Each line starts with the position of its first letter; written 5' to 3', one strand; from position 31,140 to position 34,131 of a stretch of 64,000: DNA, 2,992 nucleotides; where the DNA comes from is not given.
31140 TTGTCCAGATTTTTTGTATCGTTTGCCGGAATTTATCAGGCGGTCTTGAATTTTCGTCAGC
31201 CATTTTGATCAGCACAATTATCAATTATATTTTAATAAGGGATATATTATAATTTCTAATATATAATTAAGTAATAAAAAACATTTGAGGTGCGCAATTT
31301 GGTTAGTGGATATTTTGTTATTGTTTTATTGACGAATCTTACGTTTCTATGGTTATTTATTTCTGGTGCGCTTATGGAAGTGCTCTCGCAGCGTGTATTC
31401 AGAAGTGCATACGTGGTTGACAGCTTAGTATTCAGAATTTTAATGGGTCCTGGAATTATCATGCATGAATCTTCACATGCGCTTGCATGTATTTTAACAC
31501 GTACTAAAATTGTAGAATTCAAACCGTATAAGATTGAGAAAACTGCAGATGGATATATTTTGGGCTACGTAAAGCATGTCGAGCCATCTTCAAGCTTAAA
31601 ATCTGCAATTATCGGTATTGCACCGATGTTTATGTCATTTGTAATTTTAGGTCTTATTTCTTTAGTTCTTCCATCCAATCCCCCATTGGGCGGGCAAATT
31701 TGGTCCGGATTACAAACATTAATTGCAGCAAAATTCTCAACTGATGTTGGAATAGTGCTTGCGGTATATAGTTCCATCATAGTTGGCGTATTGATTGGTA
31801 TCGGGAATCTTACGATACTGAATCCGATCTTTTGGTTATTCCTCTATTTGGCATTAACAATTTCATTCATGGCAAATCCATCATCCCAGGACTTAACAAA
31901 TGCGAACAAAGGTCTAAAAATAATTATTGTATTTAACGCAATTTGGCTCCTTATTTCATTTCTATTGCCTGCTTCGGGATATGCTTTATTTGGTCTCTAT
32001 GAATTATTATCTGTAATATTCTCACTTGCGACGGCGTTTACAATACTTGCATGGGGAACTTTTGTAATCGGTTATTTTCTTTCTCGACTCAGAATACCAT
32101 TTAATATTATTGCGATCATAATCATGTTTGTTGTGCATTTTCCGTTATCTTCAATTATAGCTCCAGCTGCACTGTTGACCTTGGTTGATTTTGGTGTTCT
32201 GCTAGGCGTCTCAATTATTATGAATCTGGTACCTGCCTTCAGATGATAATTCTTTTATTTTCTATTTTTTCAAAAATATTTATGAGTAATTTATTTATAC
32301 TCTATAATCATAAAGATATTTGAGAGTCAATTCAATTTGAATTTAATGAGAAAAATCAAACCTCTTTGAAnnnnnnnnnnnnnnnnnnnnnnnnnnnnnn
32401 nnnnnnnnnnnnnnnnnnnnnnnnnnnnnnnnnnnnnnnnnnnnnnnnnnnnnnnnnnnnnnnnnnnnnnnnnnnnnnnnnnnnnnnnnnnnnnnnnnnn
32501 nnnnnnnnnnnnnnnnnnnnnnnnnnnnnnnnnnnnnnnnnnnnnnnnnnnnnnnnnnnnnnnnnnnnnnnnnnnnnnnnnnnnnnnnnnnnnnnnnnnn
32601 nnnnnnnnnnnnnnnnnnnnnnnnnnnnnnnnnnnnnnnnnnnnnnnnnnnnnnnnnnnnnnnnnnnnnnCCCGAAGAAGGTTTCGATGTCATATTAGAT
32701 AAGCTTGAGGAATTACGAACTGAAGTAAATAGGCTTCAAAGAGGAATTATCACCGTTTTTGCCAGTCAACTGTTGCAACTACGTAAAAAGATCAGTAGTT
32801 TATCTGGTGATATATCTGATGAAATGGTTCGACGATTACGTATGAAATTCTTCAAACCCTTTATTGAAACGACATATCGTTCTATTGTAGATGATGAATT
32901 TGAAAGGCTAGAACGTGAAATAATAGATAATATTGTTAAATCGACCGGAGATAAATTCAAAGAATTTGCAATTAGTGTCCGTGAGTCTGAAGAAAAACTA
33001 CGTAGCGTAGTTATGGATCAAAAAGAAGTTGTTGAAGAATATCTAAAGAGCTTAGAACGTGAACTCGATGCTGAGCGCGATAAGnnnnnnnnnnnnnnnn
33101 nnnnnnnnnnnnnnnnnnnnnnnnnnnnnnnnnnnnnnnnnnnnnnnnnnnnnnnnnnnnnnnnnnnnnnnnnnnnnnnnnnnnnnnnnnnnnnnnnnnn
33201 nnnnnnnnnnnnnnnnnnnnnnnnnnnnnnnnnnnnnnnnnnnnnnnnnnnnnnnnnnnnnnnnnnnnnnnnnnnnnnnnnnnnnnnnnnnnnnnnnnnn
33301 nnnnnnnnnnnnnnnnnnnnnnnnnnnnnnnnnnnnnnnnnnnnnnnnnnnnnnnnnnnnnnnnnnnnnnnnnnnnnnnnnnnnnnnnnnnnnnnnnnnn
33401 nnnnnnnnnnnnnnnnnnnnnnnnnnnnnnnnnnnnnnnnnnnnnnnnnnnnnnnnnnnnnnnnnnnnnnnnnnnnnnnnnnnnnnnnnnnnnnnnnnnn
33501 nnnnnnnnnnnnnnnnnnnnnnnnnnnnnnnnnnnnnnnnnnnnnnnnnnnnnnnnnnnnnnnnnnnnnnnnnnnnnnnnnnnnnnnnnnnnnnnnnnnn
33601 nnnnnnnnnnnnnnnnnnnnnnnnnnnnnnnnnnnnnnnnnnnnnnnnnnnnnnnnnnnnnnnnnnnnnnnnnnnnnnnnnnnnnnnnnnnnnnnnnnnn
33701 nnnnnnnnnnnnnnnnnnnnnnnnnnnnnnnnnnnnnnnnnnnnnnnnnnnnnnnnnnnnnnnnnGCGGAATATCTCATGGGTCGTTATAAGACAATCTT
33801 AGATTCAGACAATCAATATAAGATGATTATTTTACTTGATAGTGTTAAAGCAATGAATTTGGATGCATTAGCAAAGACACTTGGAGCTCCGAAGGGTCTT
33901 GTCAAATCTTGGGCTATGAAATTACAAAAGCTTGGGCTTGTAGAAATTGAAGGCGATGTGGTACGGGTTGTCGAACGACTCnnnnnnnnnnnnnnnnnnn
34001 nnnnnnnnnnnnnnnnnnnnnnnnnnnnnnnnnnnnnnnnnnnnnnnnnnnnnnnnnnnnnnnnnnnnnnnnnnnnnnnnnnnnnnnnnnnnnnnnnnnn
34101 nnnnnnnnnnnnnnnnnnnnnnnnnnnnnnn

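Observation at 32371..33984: Three paralogous long coiled-coil proteins with a shared C-terminal winged-helix domain within 64 kb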

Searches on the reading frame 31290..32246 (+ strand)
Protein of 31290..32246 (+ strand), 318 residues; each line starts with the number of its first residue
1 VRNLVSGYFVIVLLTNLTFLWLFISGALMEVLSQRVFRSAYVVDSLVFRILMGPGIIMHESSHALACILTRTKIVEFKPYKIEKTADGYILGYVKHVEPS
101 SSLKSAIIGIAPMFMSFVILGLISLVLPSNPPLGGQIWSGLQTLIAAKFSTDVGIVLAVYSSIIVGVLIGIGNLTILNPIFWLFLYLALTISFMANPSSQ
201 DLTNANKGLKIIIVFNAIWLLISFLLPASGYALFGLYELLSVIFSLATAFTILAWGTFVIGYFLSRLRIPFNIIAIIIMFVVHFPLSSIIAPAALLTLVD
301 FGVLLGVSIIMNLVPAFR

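Call 25: search_protein_families(library=ncbifam, proteins=[window:31290-32246:+], max_evalue=0.1)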
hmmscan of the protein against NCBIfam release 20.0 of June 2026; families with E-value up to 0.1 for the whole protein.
window:31290-32246:+ (318 aa): 0 families

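Call 26: search_protein_families(library=pfam, proteins=[window:31290-32246:+], max_evalue=0.01)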
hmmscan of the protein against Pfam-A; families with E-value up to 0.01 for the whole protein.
window:31290-32246:+ (318 aa): 0 families

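Call 49: search_solved_structures(query=A3, max_evalue=10, show_alignments=2)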
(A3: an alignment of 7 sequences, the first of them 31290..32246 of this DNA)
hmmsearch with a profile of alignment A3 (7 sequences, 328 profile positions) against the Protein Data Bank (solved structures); distinct sequences matched with E-value up to 10: 2.
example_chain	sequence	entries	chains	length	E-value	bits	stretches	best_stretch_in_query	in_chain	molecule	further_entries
2mts_A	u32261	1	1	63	0.23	14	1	209-252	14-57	HEPATITIS C VIRUS P7 PROTEIN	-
3zd0_A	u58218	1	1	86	0.79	12.2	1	209-258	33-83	P7 PROTEIN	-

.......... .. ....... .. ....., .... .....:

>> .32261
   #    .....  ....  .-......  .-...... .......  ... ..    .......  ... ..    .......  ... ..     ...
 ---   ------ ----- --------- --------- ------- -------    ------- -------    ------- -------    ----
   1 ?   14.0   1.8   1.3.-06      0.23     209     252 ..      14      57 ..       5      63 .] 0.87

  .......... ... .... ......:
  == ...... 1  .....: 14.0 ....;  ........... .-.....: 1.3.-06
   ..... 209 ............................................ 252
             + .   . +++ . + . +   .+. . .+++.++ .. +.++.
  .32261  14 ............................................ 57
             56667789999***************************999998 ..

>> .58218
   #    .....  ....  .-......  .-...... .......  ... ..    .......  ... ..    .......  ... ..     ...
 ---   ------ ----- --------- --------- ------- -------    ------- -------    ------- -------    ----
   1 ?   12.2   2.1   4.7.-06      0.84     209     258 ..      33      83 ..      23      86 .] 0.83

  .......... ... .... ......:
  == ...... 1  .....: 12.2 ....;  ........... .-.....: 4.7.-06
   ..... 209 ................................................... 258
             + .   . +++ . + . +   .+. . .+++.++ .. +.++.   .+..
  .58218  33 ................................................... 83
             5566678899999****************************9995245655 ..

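Call 50: search_protein_families(library=pfam, alignment_id=A3, max_evalue=5)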
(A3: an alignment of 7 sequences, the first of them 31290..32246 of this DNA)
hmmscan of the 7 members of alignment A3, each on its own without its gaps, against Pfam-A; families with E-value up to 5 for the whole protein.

A. member 1, window:31290-32246:+ (318 aa): 0 families

B. families by the number of members that match (of 7 scanned): 2 families
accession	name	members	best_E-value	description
PF07733.18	DNA_pol3_alpha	1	0.16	Bacterial DNA polymerase III alpha NTPase domain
PF13968.11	DUF4220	1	0.39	Domain of unknown function (DUF4220)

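Call 88: search_protein_families(library=padloc, proteins=[window:31290-32246:+], max_evalue=0.01)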
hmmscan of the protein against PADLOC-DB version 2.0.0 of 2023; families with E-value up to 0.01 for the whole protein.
window:31290-32246:+ (318 aa): 0 families

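Call 89: search_protein_families(library=phrogs, proteins=[window:31290-32246:+], max_evalue=0.001)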
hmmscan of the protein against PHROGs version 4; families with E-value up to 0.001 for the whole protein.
window:31290-32246:+ (318 aa): 0 families

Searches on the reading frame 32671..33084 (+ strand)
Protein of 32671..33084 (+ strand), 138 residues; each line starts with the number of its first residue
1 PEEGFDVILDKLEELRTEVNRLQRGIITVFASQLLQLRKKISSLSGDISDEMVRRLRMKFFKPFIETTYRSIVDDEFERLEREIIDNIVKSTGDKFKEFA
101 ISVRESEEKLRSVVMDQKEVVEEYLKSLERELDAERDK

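Call 62: search_protein_representatives(alignment_id=A5)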
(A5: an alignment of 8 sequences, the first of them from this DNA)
Query: 8 sequences, 138 profile positions. Proteins with E-value up to 0.001 (for the whole library): 16; up to 1e-10: 12; up to 1e-30: 4. The best 16 are listed.
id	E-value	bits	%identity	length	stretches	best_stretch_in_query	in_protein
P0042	1.2e-62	226.1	-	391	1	1-138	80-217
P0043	1.0e-59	216.6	-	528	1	1-135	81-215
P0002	1.2e-53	196.9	-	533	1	2-138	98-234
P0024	4.9e-52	191.7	-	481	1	3-137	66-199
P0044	1.1e-18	83.7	-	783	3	3-133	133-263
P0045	4.0e-18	81.9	-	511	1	3-133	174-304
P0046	1.9e-17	79.7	-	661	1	4-136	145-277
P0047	8.1e-16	74.4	-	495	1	3-134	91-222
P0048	1.9e-14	70.0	-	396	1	4-133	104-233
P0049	5.2e-13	65.3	-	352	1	13-106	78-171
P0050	1.0e-11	61.1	-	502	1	4-133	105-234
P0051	4.1e-11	59.2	-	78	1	91-137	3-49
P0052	1.9e-10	57.0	-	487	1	13-106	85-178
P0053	4.1e-08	49.5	-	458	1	6-104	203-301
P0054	5.3e-06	42.6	-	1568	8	9-38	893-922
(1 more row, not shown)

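Call 64: list_cluster_members(proteins=[P0044, P0046, P0047, P0050, P0052, P0053, P0045, P0049])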
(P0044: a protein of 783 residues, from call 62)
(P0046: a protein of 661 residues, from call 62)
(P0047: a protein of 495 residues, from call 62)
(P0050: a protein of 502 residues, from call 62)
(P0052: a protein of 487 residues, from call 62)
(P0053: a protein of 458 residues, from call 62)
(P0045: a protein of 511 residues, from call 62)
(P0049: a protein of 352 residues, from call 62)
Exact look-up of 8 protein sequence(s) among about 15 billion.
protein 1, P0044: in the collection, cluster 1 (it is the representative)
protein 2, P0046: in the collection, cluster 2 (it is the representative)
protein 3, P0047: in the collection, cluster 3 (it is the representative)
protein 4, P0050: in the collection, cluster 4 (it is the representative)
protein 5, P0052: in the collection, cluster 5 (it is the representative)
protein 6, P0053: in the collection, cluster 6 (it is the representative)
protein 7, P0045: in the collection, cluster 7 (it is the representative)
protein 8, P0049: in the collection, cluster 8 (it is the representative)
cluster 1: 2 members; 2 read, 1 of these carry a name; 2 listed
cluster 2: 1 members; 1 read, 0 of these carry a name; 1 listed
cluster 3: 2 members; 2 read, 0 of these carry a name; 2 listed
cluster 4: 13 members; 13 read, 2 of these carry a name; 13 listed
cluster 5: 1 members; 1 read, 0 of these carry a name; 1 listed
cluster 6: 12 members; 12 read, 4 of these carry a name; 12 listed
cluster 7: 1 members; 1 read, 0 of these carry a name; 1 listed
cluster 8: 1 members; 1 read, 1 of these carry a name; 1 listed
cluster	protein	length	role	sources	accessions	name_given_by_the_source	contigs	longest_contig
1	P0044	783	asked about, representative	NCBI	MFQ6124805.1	MAG: hypothetical protein ACE5R6_09420 [Candidatus Heimdallarchaeota archaeon]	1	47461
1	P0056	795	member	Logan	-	-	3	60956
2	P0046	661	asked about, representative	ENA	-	-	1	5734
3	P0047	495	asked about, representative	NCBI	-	-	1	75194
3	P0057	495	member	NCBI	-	-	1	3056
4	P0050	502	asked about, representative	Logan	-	-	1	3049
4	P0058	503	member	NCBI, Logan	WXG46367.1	MAG: hypothetical protein WED05_06840 [Candidatus Atabeyarchaeum deiterrae]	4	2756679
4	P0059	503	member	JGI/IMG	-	hypothetical protein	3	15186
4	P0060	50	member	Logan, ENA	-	-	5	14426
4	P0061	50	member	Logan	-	-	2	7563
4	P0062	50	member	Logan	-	-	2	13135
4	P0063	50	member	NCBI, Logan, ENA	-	-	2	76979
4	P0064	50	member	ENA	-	-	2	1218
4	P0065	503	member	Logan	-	-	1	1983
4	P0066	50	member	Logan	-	-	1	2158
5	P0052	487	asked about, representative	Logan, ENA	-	-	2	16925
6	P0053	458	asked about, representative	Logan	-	-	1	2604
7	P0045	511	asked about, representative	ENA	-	-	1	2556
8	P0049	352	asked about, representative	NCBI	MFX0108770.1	MAG: hypothetical protein ACFE7R_10820, partial [Candidatus Hodarchaeota archaeon]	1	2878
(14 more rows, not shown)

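Call 67: find_encoding_contigs(protein=P0044, flank=6000, max_places=1)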
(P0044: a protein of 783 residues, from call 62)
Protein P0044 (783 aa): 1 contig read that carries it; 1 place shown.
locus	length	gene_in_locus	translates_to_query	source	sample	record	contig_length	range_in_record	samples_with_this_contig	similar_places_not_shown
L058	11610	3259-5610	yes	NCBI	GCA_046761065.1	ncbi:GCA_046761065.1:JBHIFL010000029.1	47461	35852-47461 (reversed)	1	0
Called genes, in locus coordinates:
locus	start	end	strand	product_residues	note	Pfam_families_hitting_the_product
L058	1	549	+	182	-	PF01040:UbiA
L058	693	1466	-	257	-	PF01884:PcrB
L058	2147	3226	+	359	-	-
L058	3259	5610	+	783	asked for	-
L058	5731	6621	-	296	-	PF01428:zf-AN1, PF02163:Peptidase_M50 (weak)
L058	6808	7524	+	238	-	-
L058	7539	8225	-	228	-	PF05728:UPF0227, PF12697:Abhydrolase_6, PF07859:Abhydrolase_3 (weak), PF06821:Ser_hydrolase (faint), PF00326:Peptidase_S9, PF12146:Hydrolase_4 (weak), PF00561:Abhydrolase_1 (weak), PF12146:Hydrolase_4 (weak)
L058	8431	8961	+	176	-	PF00581:Rhodanese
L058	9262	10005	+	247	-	PF01209:Ubie_methyltran (weak), PF13489:Methyltransf_23, PF13847:Methyltransf_31, PF08241:Methyltransf_11, PF08242:Methyltransf_12, PF13649:Methyltransf_25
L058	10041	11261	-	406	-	PF01546:Peptidase_M20, PF07687:M20_dimer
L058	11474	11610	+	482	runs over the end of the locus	PF01565:FAD_binding_4, PF02913:FAD-oxidase_C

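Call 68: find_encoding_contigs(protein=P0047, flank=6000, max_places=1)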
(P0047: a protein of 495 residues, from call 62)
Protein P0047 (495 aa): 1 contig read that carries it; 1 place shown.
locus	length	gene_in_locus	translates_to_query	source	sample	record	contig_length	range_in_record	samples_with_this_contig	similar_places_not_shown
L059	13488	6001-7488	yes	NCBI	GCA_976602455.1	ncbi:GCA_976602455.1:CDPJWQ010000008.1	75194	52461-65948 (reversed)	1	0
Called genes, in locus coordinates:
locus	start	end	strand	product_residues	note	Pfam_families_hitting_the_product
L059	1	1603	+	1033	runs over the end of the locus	-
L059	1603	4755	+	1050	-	PF13620:CarboxypepD_reg (faint)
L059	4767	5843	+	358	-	-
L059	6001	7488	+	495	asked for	-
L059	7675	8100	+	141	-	-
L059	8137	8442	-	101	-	-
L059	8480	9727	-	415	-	-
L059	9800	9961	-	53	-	-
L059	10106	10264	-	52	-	-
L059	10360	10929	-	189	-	-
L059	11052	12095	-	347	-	PF03706:LPG_synthase_TM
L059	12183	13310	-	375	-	-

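Call 77: find_encoding_contigs(protein=P0058, flank=6000, max_places=1)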
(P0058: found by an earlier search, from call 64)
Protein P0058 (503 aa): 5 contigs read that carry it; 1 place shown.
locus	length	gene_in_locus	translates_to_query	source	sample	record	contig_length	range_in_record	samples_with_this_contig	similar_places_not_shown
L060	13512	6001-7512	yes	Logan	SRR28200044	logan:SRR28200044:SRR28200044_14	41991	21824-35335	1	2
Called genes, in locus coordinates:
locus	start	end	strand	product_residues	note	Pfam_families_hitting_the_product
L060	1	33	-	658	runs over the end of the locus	PF12797:Fer4_2 (faint), PF12837:Fer4_6 (faint), PF13237:Fer4_10 (faint), PF01507:PAPS_reduct, PF00037:Fer4 (weak), PF12838:Fer4_7, PF13187:Fer4_9 (weak), PF14697:Fer4_21, +4 more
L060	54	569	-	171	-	PF01931:NTPase_I-T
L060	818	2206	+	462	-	PF01523:PmbA_TldD_1st, PF19290:PmbA_TldD_2nd, PF19289:PmbA_TldD_3rd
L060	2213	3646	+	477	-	PF01523:PmbA_TldD_1st, PF19290:PmbA_TldD_2nd, PF19289:PmbA_TldD_3rd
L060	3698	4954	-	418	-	PF14397:ATPgrasp_ST (faint), PF02655:ATP-grasp_3, PF02786:CPSase_L_D2, PF08443:RimK (weak), PF01071:GARS_A (faint), PF07478:Dala_Dala_lig_C, PF15632:ATPgrasp_Ter (weak)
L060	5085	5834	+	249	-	PF23023:Anti-Pycsar_Apyc1, PF00753:Lactamase_B, PF12706:Lactamase_B_2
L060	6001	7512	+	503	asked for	-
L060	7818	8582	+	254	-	-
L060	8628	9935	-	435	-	PF01266:DAO, PF13450:NAD_binding_8 (faint)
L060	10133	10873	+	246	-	PF02754:CCG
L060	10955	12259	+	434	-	PF02589:LUD_dom, PF13183:Fer4_8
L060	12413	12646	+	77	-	-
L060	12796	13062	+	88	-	PF12837:Fer4_6 (faint)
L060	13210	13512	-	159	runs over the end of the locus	-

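Call 78: find_encoding_contigs(protein=P0052, flank=8000, max_places=1)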
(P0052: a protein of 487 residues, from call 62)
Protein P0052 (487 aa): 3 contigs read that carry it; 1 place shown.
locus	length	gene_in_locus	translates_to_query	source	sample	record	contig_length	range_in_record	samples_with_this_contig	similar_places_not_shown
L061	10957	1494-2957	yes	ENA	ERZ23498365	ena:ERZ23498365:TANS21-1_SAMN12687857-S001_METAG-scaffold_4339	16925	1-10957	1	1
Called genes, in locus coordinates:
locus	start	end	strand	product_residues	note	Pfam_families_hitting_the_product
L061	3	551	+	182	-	?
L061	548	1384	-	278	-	PF01841:Transglut_core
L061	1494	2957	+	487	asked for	PF24161:CCDC39 (weak)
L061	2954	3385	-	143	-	-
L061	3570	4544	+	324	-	PF04055:Radical_SAM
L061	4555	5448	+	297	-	PF10977:DUF2797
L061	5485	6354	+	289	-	-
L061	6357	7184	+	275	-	-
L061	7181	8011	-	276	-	PF04055:Radical_SAM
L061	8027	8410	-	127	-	PF03259:Robl_LC7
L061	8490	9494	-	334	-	-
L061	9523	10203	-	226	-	-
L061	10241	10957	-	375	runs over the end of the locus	PF04406:TP6A_N (faint), PF21180:TOP6A-Spo11_Toprim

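Call 82: search_protein_families(library=pfam, proteins=[P0053, L058:2147-3226:+], max_evalue=1)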
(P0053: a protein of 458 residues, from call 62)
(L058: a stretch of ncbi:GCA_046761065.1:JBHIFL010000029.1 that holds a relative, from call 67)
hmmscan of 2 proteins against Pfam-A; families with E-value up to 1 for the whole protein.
P0053 (458 aa): 3 families
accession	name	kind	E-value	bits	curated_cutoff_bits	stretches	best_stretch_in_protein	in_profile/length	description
PF01978.25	TrmB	-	5.4e-10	39.4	25.6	1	135-201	1-67/68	Sugar-specific transcriptional regulator TrmB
PF06025.17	DUF913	-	0.12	11.8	24.7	1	230-296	47-114/382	Domain of Unknown Function (DUF913)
PF06568.16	DUF1127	-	0.27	11.4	23.3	1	133-146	24-37/37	Domain of unknown function (DUF1127)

L058:2147-3226:+ (359 aa): 2 families
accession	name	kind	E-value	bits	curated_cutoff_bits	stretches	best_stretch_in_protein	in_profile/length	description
PF19775.4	DUF6261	-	0.074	13.4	27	1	156-195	64-104/154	Family of unknown function (DUF6261)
PF07342.17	TscT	-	0.13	13.1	27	1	270-304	56-90/100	TscT toxin protein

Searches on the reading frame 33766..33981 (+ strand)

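Call 82: search_protein_families(library=pfam, proteins=[window:33766-33981:+], max_evalue=1)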
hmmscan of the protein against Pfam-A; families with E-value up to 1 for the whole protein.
seq(72 aa): 6 families
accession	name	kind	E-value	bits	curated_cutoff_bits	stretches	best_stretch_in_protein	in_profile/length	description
PF01047.28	MarR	-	0.041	14.2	24.6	1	15-60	3-48/59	MarR family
PF01978.25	TrmB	-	0.099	13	25.6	1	23-62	17-55/68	Sugar-specific transcriptional regulator TrmB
PF22182.2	DUF6945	-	0.11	13.1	28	1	3-64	27-79/83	Domain of unknown function (DUF6945)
PF25212.1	HVO_A0114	-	0.11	12.8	27.6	1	15-64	22-71/84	HVO_A0114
PF10007.15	DUF2250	-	0.12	13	24.4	1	12-61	5-54/93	Uncharacterized protein conserved in archaea (DUF2250)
PF08281.18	Sigma70_r4_2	-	0.15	12.1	25.7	1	17-50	14-47/54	Sigma-70, region 4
